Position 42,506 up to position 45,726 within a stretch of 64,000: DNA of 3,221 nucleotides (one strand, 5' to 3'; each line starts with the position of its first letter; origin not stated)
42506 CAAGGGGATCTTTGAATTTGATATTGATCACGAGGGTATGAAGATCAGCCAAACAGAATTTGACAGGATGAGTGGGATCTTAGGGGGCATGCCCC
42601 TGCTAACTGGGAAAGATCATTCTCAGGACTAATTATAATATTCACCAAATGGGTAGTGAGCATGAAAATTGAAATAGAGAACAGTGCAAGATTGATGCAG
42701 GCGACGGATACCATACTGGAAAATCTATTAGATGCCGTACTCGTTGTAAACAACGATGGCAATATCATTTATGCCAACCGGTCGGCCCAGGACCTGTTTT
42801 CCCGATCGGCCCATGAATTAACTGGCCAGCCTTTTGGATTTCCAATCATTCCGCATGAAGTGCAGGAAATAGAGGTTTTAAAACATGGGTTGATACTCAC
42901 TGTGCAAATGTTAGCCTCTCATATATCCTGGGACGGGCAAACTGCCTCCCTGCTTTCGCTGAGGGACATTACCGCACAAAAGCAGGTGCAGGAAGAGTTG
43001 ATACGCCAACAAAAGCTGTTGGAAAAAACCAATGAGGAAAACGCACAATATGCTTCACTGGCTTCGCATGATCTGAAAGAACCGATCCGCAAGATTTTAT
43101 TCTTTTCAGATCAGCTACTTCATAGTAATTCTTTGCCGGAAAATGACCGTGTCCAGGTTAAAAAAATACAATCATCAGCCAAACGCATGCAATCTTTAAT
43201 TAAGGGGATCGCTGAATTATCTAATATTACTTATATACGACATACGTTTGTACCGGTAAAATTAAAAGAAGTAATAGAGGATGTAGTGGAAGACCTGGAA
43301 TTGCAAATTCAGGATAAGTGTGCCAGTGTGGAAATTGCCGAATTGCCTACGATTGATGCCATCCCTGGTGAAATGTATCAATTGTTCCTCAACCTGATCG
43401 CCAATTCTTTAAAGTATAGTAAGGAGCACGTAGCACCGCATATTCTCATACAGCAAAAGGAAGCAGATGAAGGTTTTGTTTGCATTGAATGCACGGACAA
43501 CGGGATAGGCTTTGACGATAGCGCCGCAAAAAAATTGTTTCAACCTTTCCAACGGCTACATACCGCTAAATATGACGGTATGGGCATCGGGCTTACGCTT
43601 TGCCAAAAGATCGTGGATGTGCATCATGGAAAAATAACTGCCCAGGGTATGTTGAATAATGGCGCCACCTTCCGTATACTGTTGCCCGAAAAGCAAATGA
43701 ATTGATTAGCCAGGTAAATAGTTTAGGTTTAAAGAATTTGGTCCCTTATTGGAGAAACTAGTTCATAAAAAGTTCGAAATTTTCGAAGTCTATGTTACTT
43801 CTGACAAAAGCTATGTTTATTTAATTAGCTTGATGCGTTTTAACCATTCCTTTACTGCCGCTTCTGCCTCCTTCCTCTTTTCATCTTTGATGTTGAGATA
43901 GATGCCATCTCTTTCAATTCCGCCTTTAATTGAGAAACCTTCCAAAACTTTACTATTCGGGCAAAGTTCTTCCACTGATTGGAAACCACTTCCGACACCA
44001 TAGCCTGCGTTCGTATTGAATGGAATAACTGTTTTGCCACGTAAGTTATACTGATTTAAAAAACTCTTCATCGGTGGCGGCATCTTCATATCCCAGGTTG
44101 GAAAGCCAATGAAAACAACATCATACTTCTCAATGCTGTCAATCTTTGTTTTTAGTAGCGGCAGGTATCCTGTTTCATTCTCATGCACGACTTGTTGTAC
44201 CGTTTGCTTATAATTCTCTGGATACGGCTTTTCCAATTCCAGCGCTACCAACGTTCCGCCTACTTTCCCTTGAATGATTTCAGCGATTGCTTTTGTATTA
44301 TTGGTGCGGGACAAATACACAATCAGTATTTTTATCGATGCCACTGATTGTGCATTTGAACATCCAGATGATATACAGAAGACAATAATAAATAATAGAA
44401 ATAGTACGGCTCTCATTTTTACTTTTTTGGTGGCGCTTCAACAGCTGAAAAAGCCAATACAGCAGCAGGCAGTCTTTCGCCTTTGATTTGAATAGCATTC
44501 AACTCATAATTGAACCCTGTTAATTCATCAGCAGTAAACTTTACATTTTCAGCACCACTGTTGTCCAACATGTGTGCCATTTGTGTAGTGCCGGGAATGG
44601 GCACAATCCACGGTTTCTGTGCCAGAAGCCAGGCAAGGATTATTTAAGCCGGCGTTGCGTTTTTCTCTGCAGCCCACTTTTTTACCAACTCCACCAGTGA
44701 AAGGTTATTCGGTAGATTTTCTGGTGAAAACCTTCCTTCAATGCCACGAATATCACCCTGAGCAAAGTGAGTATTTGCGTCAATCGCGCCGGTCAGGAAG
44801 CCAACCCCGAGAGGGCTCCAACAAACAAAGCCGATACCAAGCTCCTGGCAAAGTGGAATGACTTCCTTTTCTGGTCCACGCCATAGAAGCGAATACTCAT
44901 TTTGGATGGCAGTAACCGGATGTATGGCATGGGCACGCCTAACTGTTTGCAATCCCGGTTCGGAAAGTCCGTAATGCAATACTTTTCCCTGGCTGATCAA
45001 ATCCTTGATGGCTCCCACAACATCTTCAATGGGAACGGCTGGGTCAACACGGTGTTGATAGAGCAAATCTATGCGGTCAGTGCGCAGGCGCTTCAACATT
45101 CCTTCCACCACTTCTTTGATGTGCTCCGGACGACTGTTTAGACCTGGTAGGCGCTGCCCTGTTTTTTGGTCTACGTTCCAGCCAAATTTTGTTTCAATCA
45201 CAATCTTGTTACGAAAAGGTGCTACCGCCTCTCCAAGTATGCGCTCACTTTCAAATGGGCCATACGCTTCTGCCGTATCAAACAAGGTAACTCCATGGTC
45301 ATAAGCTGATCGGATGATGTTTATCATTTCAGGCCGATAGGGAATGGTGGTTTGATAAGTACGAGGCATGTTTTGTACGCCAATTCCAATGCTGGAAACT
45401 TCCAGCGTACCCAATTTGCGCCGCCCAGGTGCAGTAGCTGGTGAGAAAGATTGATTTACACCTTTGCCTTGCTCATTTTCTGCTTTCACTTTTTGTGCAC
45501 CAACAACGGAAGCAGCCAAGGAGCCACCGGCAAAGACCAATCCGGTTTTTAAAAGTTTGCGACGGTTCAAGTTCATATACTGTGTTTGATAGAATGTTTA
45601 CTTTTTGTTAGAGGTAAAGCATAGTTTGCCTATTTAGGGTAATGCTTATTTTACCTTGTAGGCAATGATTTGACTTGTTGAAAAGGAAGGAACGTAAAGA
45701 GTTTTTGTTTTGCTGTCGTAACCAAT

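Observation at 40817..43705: KaiA-less kaiB-kaiC-PAS-histidine-kinase operon in a Bacteroidota-type heterotroph genome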

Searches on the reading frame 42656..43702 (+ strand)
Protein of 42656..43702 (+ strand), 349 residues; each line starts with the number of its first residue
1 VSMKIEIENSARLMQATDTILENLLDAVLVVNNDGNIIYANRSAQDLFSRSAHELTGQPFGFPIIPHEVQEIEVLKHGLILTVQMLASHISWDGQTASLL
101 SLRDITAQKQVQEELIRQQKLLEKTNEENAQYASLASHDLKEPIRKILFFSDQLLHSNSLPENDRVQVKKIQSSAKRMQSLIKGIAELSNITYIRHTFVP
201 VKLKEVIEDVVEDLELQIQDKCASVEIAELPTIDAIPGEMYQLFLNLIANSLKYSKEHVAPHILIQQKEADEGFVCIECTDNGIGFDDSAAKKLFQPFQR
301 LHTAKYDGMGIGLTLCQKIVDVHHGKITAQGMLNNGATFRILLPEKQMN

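Call 3: search_protein_families(library=pfam, proteins=[window:42656-43702:+], max_evalue=0.01)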
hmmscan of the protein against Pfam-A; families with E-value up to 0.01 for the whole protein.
window:42656-43702:+ (349 aa): 8 families
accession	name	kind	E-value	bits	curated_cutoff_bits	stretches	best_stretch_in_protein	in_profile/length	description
PF02518.31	HATPase_c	-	1.4e-20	74.2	26.4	1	239-346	5-110/111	Histidine kinase-, DNA gyrase B-, and HSP90-like ATPase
PF00989.32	PAS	-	2.3e-09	37.7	22.6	1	18-61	4-47/113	PAS fold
PF00512.31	HisKA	-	5.8e-08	33.1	26.9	1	132-191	5-63/66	His Kinase A (phospho-acceptor) domain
PF08448.16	PAS_4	-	2.5e-07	31.3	23.1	1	21-71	1-50/110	PAS fold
PF13188.13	PAS_8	-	2.8e-06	27.5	21.8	1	19-61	5-44/65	PAS domain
PF13426.13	PAS_9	-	5e-06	27.2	27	1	26-70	2-47/103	PAS domain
PF24820.1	Diguanyl_cycl_sensor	-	7.4e-05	23.1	28.1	1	21-59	2-40/109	Diguanylate cyclase-like sensor domain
PF13581.12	HATPase_c_2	-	0.0055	17.2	27.4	0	248-323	40-112/127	Histidine kinase-like ATPase domain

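Call 4: search_protein_families(library=ncbifam, proteins=[window:42656-43702:+], max_evalue=0.01)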
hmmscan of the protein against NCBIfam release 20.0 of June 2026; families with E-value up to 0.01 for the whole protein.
window:42656-43702:+ (349 aa): 81 families (the best 25 are shown)
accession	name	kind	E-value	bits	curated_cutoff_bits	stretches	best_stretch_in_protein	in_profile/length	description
NF008468.0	PRK11360.1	equivalog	5.9e-38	130.6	646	2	99-347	371-610/616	two-component system sensor histidine kinase AtoS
NF047465.1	hybrid_HK_LvrA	exception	1.5e-37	129.1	1200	1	119-344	590-817/819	hybrid histidine kinase/response regulator LvrA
NF046044.1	PnpS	equivalog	3.3e-37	128.4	400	1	11-344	51-390/390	two-component system histidine kinase PnpS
NF047874.1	MASE3_PAS_HK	subfamily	1.1e-33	116.9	560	1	74-348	343-628/655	MASE3 domain-containing sensor histidine kinase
TIGR02966.1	phoR_proteo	equivalog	1.9e-31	109.3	334.2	1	14-342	5-332/333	phosphate regulon sensor histidine kinase PhoR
NF038297.2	hybrid_HK_HrmK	equivalog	2.2e-26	92.6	725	1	84-348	192-460/607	hybrid histidine kinase/response regulator HrmK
NF041880.1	EPS_EpsF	equivalog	8.8e-26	90.4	900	1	121-344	266-492/492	response regulator EpsF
NF033092.0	HK_WalK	equivalog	1.2e-25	90.1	725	1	18-344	261-593/594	cell wall metabolism sensor histidine kinase WalK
NF006800.0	PRK09303.1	equivalog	2.4e-25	89.3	342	1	114-344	133-376/383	histidine kinase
NF045595.1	HK_scytonemin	equivalog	8.8e-25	87.1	865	1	79-345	365-635/637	scytonemin biosynthesis sensor histidine kinase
NF041735.1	hist_kin_RppB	equivalog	2.9e-24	85.6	400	1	129-344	216-438/438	two-component system sensor histidine kinase RppB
NF041832.1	near_NosP_CTERM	subfamily_domain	7.1e-23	81.3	400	1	123-347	1-227/370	NahK/ErcS family hybrid sensor histidine kinase/response regulator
NF045911.1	TCSHisKinNblS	equivalog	2.2e-22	79.2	1000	1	16-341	267-616/621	two-component system sensor histidine kinase NblS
TIGR02956.1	TMAO_torS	equivalog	3.8e-22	78.2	676.5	1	121-345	456-682/967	TMAO reductase system sensor histidine kinase/response regulator TorS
NF008302.0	PRK11091.1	equivalog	6.7e-22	77.5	838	1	94-344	254-504/779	aerobic respiration two-component sensor histidine kinase ArcB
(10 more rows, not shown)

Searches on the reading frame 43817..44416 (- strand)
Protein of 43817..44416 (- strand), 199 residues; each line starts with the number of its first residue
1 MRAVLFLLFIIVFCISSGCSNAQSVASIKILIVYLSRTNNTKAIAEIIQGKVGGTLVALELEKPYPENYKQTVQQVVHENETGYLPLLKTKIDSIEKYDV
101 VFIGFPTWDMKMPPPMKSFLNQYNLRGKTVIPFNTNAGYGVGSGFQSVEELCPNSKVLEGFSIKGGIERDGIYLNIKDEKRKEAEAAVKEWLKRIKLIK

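Call 3: search_protein_families(library=pfam, proteins=[window:43817-44416:-], max_evalue=0.01)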
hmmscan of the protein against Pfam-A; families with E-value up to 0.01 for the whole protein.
window:43817-44416:- (199 aa): 6 families
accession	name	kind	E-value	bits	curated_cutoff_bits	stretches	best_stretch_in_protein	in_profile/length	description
PF12682.12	Flavodoxin_4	-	2.8e-19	69.6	24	1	29-170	1-146/155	Flavodoxin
PF12641.12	Flavodoxin_3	-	2.4e-07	31.2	27.5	0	72-191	17-136/160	Flavodoxin domain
PF12724.12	Flavodoxin_5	-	2e-05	25.4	27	0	90-135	36-83/145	Flavodoxin domain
PF00258.30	Flavodoxin_1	-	4.7e-05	24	25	0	32-191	1-143/143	Flavodoxin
PF03358.20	FMN_red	-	7e-05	22.9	24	1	38-159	13-136/152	NADPH-dependent FMN reductase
PF02525.22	Flavodoxin_2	-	0.0002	21.6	27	1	65-130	46-110/198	Flavodoxin-like fold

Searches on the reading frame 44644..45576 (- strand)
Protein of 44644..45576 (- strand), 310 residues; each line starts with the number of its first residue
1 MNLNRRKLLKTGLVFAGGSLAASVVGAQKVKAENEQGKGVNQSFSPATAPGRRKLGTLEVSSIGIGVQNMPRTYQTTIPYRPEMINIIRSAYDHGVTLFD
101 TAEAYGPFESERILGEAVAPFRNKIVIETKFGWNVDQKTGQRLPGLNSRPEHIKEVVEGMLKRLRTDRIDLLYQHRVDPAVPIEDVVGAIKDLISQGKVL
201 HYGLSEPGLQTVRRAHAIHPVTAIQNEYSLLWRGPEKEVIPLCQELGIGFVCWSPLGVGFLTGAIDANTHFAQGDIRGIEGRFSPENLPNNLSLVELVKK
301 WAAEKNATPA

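Call 3: search_protein_families(library=pfam, proteins=[window:44644-45576:-], max_evalue=0.01)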
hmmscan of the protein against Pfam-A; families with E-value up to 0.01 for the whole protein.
window:44644-45576:- (310 aa): 1 family
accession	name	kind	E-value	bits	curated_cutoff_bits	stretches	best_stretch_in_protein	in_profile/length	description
PF00248.27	Aldo_ket_red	-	1.4e-53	182.3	24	1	63-310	2-241/291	Aldo/keto reductase family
